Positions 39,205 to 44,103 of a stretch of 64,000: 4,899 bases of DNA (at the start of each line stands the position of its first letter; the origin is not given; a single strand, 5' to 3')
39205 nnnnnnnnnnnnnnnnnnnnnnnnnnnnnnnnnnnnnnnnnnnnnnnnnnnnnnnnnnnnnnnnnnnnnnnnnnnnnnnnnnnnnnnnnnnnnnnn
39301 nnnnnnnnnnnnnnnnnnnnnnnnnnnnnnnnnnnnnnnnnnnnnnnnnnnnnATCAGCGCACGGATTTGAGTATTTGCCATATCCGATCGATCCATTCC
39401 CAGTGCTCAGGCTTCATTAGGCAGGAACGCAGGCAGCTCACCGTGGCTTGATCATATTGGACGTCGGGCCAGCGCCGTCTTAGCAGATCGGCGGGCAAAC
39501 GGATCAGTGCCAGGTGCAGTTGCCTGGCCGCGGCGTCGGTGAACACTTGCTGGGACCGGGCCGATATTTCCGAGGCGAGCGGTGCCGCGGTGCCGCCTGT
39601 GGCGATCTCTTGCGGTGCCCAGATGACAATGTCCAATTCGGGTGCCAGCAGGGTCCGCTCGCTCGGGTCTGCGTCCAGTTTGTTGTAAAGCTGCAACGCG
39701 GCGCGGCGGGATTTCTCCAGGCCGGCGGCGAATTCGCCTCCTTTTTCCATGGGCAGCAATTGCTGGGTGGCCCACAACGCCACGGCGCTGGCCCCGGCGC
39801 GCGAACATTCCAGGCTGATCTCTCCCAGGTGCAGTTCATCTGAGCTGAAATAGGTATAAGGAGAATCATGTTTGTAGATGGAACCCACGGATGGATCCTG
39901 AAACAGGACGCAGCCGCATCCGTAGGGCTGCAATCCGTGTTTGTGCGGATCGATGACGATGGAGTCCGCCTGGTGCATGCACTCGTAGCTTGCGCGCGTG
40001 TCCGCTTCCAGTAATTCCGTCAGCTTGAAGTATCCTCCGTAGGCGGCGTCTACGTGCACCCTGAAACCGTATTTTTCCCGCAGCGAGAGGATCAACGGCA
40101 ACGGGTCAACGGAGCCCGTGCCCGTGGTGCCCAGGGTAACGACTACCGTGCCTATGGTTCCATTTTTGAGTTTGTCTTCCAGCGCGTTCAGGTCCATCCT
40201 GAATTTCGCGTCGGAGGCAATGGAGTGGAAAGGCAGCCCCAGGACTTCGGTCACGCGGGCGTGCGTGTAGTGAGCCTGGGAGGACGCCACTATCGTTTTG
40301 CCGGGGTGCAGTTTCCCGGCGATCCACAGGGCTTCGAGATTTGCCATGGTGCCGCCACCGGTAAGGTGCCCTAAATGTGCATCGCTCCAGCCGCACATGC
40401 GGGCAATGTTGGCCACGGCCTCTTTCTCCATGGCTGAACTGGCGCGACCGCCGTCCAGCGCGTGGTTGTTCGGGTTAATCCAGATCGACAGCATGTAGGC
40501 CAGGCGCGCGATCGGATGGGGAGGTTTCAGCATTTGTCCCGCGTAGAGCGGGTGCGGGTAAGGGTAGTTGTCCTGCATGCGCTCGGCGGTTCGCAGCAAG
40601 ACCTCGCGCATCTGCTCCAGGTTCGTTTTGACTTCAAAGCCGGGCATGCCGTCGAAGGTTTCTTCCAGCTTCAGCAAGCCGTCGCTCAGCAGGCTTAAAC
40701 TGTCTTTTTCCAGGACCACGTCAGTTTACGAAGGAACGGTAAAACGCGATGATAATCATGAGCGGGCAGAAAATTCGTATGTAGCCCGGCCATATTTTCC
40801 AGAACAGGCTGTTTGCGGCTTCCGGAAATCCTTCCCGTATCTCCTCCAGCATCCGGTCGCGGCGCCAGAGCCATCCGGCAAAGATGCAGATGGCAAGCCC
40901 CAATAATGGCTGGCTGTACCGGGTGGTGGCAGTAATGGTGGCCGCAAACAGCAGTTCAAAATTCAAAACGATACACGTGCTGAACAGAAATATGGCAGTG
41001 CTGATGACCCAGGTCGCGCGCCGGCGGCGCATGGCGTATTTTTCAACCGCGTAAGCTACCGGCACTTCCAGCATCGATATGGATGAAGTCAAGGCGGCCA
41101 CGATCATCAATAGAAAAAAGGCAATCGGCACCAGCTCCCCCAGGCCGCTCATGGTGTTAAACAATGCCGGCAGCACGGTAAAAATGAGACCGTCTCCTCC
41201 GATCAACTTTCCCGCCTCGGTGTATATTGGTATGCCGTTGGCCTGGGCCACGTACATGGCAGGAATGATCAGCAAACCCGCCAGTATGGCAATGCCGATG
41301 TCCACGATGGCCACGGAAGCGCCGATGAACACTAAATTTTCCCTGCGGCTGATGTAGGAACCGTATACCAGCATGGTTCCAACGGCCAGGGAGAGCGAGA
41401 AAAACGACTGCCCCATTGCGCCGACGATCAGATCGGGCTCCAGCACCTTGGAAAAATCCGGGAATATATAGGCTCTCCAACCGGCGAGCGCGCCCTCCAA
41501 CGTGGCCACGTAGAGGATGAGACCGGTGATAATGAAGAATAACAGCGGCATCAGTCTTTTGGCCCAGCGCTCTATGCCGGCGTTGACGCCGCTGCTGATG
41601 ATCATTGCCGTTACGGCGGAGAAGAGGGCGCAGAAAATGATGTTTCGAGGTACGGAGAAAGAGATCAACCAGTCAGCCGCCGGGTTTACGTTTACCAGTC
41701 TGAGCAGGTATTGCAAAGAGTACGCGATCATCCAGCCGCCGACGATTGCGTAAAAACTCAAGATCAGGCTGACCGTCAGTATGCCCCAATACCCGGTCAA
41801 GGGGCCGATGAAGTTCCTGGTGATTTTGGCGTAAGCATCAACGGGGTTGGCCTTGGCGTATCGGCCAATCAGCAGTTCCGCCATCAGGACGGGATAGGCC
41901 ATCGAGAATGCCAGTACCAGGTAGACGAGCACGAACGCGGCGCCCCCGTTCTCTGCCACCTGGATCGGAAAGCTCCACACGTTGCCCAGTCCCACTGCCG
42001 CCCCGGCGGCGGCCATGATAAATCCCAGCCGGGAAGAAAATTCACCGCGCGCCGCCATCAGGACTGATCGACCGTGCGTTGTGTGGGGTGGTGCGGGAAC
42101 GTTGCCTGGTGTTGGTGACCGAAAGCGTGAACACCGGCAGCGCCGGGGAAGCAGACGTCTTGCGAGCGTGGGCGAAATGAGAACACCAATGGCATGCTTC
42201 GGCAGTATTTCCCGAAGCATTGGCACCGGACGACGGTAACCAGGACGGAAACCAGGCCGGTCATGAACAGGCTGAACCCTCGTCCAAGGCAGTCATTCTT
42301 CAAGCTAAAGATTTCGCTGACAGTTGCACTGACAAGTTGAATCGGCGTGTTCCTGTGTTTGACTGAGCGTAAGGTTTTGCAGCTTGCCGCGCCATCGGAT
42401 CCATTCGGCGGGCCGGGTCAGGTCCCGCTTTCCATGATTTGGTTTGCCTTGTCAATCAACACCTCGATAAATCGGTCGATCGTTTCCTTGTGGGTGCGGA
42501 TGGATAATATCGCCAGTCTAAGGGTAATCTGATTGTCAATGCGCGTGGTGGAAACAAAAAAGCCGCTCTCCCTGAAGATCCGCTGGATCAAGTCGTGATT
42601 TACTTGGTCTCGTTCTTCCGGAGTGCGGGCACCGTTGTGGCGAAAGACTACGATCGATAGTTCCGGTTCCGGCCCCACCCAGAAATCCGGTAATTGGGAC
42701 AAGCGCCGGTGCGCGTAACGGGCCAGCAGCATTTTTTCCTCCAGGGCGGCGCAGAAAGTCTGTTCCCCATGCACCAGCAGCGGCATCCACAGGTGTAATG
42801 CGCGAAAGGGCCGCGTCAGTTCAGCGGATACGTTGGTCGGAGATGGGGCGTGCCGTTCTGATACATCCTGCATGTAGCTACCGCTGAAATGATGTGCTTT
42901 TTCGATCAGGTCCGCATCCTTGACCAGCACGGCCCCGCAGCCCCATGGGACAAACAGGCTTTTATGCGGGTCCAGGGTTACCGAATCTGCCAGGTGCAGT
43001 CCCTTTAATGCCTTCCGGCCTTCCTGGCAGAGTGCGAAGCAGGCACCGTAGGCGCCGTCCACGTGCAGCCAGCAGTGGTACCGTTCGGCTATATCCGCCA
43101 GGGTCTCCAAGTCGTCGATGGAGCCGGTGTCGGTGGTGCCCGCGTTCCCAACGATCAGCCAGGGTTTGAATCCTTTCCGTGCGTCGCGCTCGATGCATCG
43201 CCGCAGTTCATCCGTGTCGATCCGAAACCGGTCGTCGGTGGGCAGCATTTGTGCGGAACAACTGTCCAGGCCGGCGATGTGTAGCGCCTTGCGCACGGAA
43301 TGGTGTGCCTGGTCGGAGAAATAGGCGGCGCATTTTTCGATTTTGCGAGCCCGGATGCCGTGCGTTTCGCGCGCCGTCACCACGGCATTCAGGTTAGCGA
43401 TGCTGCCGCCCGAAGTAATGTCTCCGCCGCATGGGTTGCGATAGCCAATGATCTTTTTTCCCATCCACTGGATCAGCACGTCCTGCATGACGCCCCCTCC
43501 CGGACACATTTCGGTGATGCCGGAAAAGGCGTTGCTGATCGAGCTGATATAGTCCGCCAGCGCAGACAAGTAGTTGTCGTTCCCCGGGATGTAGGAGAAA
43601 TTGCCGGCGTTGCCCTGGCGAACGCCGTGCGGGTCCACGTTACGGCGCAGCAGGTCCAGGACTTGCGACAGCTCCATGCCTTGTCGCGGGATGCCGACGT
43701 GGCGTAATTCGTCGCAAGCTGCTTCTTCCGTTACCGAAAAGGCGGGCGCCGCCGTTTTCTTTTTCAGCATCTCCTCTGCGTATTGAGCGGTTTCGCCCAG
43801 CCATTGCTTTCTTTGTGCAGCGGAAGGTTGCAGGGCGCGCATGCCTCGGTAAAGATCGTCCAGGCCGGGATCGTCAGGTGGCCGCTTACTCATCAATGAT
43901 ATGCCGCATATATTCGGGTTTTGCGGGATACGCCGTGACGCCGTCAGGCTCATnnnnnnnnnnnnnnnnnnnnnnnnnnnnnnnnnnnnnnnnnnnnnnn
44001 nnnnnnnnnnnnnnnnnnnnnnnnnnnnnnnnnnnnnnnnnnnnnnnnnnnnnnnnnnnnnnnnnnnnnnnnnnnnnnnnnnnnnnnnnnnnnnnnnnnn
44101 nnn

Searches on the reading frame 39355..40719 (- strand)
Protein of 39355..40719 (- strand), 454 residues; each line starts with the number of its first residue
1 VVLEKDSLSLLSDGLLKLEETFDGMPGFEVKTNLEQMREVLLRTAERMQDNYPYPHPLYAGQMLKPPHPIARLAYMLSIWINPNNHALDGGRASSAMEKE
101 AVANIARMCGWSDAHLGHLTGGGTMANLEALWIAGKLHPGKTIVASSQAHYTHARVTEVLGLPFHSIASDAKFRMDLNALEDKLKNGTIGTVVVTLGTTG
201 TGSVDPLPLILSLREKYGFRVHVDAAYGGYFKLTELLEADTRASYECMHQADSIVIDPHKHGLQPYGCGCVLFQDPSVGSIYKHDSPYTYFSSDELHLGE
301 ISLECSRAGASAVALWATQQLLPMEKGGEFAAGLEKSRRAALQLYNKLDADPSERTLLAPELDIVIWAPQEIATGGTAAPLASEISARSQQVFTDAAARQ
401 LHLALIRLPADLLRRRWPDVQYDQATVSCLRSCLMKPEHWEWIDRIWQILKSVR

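Call 68: search_protein_families(library=pfam, proteins=[window:39355-40719:-], max_evalue=0.00001)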
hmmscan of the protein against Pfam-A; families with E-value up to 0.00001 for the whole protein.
window:39355-40719:- (454 aa): 3 families
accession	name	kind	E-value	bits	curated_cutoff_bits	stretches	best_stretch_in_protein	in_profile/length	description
PF00282.25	Pyridoxal_deC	-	1.9e-25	89.8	27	1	142-356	147-361/375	Pyridoxal-dependent decarboxylase conserved domain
PF00155.27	Aminotran_1_2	-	7.2e-09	35.7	19.7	1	119-230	70-191/361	Aminotransferase class I and II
PF00266.25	Aminotran_5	-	2e-06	27.5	21.5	1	93-226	41-177/371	Aminotransferase class-V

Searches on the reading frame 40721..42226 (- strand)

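Call 68: search_protein_families(library=pfam, proteins=[window:40721-42226:-], max_evalue=0.00001)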
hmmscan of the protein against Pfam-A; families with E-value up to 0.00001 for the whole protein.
window:40721-42226:- (501 aa): 1 family
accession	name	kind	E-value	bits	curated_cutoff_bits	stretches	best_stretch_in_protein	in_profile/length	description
PF00209.24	SNF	-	3.7e-48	165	27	2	204-499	185-481/524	Sodium:neurotransmitter symporter family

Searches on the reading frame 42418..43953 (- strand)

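Call 68: search_protein_families(library=pfam, proteins=[window:42418-43953:-], max_evalue=0.00001)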
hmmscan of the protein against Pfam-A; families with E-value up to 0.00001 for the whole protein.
window:42418-43953:- (511 aa): 3 families
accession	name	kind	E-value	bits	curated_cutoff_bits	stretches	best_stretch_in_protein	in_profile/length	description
PF00282.25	Pyridoxal_deC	-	3.3e-54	184.5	27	1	88-438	12-373/375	Pyridoxal-dependent decarboxylase conserved domain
PF00266.25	Aminotran_5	-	1.8e-07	30.9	21.5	1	209-448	90-325/371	Aminotransferase class-V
PF01212.27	Beta_elim_lyase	-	2.1e-07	31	27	1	211-363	75-229/288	Beta-eliminating lyase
